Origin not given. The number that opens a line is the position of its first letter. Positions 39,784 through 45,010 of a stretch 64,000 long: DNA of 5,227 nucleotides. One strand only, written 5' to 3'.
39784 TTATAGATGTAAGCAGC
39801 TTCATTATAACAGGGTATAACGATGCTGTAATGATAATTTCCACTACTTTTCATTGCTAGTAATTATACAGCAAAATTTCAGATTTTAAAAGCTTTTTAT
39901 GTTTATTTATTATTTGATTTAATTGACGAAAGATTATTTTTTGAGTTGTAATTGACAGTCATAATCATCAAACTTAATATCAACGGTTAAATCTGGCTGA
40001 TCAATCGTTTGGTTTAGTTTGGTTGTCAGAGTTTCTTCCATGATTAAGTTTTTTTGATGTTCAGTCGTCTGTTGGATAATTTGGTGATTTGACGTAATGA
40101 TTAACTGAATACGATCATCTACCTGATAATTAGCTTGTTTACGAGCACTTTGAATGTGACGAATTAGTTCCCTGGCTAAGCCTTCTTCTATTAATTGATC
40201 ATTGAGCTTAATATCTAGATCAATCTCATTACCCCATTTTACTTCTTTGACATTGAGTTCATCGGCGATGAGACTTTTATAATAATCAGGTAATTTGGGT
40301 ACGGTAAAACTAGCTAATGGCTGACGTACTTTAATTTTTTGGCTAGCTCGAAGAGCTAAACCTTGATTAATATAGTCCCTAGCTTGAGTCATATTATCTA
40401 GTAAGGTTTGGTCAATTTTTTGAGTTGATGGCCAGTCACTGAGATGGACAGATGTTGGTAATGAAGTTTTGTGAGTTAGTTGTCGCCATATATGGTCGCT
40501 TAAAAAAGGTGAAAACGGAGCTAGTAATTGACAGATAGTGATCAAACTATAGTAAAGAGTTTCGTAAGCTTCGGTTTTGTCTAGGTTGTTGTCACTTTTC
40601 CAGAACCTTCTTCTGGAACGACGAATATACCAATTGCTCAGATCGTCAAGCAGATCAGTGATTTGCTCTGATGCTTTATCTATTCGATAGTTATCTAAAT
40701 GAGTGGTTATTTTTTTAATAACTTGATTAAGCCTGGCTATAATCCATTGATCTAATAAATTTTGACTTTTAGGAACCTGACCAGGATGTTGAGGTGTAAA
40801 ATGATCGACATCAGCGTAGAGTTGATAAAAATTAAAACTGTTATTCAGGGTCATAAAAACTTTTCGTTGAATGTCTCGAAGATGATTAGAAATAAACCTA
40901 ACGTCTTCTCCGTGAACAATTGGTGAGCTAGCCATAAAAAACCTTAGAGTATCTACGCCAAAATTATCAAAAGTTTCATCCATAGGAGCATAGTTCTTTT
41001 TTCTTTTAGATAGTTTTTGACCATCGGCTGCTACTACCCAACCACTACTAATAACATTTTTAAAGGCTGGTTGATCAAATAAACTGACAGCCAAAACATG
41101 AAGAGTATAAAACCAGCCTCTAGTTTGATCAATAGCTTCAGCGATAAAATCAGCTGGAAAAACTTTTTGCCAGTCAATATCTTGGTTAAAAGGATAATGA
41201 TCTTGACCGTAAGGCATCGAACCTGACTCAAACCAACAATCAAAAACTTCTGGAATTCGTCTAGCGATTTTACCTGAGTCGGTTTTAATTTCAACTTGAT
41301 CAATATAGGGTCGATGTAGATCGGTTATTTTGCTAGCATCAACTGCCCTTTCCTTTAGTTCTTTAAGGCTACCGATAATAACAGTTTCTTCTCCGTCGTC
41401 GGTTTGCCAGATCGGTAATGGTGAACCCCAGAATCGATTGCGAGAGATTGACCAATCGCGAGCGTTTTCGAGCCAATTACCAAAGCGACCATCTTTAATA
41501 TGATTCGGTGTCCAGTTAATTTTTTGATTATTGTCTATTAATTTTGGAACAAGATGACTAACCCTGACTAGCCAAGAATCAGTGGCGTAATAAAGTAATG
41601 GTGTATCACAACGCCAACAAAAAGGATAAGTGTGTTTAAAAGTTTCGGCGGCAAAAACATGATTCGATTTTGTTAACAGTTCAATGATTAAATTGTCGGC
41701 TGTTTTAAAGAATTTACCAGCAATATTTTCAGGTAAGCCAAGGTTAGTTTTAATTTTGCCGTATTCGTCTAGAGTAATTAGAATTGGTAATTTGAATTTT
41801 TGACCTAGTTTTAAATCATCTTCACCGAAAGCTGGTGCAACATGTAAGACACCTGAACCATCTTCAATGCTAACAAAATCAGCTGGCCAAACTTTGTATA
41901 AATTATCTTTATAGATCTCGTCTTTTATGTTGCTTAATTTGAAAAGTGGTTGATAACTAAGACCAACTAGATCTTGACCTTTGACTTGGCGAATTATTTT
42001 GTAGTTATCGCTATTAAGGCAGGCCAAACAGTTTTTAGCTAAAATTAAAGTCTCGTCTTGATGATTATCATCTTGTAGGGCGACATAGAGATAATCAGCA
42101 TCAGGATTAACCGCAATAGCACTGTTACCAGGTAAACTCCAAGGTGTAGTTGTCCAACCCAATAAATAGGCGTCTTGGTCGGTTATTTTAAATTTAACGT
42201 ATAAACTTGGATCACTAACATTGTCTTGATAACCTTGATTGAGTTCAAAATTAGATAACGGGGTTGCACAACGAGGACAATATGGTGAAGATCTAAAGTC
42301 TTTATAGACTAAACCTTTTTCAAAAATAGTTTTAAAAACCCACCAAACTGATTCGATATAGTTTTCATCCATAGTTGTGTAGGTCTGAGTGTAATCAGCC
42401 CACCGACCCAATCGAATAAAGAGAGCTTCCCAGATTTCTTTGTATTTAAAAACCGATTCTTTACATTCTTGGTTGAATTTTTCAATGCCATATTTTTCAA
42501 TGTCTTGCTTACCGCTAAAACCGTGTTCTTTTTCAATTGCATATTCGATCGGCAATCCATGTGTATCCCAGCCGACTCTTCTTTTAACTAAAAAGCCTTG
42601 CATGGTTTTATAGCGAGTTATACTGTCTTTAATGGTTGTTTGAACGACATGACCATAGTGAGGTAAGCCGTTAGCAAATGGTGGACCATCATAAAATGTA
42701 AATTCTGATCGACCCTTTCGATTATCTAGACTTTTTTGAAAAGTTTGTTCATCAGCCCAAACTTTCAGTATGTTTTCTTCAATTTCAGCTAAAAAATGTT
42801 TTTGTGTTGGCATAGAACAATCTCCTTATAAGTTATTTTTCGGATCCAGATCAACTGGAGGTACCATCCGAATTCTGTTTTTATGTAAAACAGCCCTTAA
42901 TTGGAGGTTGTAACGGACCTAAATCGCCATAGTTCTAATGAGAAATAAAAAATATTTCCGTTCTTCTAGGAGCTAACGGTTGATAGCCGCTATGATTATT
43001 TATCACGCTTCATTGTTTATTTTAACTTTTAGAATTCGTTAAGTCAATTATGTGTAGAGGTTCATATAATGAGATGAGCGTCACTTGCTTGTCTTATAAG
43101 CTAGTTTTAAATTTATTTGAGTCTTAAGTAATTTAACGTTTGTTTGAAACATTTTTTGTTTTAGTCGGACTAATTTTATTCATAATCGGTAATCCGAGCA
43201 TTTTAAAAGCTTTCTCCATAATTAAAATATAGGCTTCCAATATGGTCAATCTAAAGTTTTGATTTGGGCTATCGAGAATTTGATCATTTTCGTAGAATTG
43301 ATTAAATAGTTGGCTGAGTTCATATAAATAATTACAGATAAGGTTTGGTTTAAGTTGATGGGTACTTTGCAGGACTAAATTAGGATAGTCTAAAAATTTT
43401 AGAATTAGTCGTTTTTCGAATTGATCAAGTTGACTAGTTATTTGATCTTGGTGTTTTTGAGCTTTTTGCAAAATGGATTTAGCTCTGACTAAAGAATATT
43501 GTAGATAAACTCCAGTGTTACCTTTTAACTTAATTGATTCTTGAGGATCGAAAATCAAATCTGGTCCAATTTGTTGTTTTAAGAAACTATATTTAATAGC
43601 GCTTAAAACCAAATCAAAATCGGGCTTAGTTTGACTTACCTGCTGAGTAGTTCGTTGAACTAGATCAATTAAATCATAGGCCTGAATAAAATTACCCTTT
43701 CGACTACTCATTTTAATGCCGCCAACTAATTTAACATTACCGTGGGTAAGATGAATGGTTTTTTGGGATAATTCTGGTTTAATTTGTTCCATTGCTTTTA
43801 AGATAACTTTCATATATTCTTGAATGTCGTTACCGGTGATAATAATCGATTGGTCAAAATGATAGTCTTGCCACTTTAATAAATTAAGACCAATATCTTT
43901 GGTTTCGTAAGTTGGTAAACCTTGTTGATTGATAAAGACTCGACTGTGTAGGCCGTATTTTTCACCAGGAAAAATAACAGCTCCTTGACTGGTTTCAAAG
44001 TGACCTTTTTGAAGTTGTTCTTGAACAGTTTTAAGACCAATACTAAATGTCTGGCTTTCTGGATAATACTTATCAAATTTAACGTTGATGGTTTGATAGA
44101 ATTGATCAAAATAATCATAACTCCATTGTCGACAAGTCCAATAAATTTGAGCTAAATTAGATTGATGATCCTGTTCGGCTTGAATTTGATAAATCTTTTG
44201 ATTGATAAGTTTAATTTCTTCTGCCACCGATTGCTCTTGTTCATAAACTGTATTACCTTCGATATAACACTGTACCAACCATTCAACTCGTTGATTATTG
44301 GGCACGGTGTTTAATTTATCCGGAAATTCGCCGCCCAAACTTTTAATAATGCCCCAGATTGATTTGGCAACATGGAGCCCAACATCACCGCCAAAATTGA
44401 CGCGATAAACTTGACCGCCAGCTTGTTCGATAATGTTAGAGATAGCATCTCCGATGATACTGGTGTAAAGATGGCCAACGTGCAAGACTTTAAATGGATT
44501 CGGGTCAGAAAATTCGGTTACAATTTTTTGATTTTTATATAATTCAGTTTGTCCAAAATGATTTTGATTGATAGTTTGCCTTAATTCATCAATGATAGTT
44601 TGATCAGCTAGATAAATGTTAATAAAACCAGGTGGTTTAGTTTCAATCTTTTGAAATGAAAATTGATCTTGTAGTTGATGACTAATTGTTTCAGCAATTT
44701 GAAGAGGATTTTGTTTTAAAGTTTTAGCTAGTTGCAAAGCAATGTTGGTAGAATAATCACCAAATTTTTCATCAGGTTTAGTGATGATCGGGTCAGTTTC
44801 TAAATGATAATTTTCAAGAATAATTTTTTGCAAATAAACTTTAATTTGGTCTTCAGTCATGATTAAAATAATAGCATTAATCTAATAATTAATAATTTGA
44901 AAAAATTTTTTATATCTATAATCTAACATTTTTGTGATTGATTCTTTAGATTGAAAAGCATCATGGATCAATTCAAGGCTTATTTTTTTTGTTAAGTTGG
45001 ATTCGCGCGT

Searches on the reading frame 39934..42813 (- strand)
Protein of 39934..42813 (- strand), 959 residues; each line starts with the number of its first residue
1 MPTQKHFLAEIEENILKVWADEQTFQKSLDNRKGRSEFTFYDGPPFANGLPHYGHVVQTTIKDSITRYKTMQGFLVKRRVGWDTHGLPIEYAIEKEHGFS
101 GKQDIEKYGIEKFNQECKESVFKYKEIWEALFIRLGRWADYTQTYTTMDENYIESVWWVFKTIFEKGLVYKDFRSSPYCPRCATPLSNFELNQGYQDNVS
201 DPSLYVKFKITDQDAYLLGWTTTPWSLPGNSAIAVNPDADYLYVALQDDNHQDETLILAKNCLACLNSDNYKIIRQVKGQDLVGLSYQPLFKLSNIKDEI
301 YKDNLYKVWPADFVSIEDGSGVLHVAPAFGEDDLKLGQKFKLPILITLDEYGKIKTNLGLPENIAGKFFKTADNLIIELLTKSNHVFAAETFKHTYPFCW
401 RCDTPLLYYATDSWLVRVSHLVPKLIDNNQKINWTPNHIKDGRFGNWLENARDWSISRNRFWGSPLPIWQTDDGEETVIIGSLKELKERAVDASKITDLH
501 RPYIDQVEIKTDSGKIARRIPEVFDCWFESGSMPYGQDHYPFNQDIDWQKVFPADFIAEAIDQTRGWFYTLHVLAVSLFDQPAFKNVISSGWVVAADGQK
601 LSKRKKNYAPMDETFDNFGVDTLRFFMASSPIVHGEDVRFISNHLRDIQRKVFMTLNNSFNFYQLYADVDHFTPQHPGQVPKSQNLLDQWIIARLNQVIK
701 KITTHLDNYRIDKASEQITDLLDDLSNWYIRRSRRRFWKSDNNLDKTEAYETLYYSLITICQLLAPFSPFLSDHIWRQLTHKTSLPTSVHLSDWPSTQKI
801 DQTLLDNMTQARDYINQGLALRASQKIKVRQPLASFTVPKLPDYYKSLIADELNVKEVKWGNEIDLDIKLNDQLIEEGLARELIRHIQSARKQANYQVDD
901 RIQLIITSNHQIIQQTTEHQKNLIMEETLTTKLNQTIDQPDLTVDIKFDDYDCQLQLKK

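Call 53: search_protein_families(library=pfam, proteins=[window:39934-42813:-], max_evalue=0.001)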
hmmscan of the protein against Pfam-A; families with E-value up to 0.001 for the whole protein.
window:39934-42813:- (959 aa): 4 families
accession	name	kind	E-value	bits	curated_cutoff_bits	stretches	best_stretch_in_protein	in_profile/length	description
PF00133.28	tRNA-synt_1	-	2.1e-135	452.1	22.7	1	15-635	2-410/414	tRNA synthetases class I (I, L, M and V)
PF08264.19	Anticodon_1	-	1.1e-32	113.4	25.1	1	688-833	1-144/148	Anticodon-binding domain of tRNA ligase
PF09334.17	tRNA-synt_1g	-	2.8e-18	66.3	20.1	2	45-187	8-131/391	tRNA synthetases class I (M)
PF19302.4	DUF5915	-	4.5e-18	65.9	27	1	864-959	102-194/195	Domain of unknown function (DUF5915)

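Call 55: list_cluster_members(proteins=[window:39934-42813:-, window:43133-44860:-, window:53622-55049:-, window:47984-50137:-, P0012, P0016, P0018, P0020, L010:3202-5151:-, L013:5137-6570:-])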
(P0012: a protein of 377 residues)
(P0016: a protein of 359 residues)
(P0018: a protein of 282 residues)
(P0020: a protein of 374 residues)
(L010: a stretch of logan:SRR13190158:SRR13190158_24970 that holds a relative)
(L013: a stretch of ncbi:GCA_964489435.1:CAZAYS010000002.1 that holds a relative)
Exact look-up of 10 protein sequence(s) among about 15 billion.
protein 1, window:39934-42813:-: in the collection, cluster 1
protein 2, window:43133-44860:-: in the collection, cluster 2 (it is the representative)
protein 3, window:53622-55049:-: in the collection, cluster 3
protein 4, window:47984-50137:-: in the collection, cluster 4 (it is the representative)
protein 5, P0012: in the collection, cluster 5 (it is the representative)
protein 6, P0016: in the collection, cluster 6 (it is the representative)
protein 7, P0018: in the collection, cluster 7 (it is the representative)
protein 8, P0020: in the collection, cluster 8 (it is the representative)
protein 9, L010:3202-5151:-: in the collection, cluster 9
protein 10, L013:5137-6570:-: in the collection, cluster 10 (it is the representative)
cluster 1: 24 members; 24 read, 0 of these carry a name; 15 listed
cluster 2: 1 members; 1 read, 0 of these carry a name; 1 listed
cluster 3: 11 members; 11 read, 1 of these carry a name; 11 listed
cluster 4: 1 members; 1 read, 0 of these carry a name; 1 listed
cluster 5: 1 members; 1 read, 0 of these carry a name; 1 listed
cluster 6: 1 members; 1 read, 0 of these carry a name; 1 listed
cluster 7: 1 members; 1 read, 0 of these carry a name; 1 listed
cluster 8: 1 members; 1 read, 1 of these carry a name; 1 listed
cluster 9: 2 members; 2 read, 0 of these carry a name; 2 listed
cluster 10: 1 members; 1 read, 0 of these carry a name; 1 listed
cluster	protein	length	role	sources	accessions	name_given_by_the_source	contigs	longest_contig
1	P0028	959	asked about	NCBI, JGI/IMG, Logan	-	-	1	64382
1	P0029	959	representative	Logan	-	-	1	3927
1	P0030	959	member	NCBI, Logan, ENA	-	-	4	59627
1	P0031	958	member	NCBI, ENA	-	-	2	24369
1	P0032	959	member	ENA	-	-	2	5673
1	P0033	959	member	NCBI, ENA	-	-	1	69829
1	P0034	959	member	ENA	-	-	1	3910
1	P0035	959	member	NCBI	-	-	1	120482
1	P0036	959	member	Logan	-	-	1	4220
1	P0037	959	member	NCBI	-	-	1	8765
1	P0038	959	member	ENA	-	-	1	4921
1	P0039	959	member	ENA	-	-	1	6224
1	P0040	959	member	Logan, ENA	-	-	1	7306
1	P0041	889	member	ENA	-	-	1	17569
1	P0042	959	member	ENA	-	-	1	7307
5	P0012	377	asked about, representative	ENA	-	-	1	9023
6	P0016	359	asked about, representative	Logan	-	-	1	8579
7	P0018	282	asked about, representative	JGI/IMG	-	-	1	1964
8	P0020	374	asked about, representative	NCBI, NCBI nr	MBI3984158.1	hypothetical protein HY346_02555 [Candidatus Microgenomates bacterium] | hypothetical protein [Candidatus Microgenomates bacterium]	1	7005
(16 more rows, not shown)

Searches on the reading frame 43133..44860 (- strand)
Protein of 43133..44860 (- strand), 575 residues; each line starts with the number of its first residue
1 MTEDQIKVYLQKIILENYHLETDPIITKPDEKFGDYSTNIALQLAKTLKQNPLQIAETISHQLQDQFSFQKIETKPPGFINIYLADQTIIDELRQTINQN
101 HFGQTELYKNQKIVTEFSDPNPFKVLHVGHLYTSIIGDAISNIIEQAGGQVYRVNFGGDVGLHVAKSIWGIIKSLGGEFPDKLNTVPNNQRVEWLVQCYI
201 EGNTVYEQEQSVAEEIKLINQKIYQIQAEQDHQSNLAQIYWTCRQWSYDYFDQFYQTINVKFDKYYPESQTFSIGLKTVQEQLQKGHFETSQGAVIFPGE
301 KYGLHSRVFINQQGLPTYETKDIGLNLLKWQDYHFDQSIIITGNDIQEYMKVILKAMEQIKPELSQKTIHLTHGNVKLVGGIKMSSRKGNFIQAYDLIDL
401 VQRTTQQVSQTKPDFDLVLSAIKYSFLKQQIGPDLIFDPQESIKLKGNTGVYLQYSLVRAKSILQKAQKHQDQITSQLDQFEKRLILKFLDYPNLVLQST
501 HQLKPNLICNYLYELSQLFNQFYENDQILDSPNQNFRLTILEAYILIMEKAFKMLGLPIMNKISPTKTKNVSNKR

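Call 53: search_protein_families(library=pfam, proteins=[window:43133-44860:-], max_evalue=0.001)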
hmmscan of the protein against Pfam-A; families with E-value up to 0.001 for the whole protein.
window:43133-44860:- (575 aa): 3 families
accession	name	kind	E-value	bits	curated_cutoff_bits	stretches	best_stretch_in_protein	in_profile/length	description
PF00750.26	tRNA-synt_1d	-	1.3e-28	100.4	23.3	1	96-412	5-310/349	tRNA synthetases class I (R), catalytic domain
PF05746.21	DALR_1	-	1.6e-23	83.5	22.3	1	453-563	1-117/117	DALR anticodon binding domain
PF03485.21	Arg_tRNA_synt_N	-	1.2e-21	77.5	21.5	1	4-84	5-85/85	Arginyl tRNA synthetase N terminal domain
